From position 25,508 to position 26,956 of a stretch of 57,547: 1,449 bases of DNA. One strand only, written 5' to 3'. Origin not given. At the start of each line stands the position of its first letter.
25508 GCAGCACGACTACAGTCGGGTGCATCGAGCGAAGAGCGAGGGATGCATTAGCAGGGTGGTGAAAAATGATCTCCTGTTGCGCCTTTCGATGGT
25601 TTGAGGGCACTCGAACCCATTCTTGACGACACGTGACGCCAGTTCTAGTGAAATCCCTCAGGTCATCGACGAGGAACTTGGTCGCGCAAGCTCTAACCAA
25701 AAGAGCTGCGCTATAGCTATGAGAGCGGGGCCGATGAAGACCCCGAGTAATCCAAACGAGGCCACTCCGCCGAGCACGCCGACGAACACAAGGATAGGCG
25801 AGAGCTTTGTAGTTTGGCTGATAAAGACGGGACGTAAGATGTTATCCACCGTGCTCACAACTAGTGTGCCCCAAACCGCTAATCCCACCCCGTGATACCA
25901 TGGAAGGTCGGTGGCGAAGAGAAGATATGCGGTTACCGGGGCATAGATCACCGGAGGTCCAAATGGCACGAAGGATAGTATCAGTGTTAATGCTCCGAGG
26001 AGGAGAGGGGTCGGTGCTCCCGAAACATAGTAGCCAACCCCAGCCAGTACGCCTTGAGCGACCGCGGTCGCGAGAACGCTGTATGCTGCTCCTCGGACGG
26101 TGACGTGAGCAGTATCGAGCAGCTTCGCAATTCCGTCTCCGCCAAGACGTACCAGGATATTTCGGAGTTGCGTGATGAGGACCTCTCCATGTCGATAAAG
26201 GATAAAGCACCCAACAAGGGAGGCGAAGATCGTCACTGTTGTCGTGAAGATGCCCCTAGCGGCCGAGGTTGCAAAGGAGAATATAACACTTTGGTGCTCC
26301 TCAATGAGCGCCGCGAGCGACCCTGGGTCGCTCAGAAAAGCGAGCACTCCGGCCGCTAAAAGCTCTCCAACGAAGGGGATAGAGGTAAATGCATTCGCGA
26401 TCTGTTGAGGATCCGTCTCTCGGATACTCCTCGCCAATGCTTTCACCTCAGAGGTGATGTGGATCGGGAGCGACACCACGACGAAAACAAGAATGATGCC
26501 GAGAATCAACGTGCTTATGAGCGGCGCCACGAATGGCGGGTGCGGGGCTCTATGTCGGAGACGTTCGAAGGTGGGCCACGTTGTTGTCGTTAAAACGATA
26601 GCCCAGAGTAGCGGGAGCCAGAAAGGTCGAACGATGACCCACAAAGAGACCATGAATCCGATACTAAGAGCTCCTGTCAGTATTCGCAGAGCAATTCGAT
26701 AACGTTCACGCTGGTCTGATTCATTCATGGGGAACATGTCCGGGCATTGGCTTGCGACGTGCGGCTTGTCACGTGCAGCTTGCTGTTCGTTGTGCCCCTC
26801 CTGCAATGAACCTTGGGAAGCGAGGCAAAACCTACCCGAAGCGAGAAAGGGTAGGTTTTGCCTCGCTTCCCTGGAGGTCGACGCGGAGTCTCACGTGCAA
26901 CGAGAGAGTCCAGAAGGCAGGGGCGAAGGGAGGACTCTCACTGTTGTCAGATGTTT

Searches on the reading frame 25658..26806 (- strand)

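Call 77: search_protein_families(library=pfam, proteins=[window:25658-26806:-], max_evalue=0.0001)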
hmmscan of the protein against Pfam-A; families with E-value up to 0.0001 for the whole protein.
window:25658-26806:- (382 aa): 1 family
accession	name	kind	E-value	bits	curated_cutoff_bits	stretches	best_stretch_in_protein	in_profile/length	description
PF01594.21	AI-2E_transport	-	1.5e-39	136.6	34.3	1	44-367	3-320/327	AI-2E family transporter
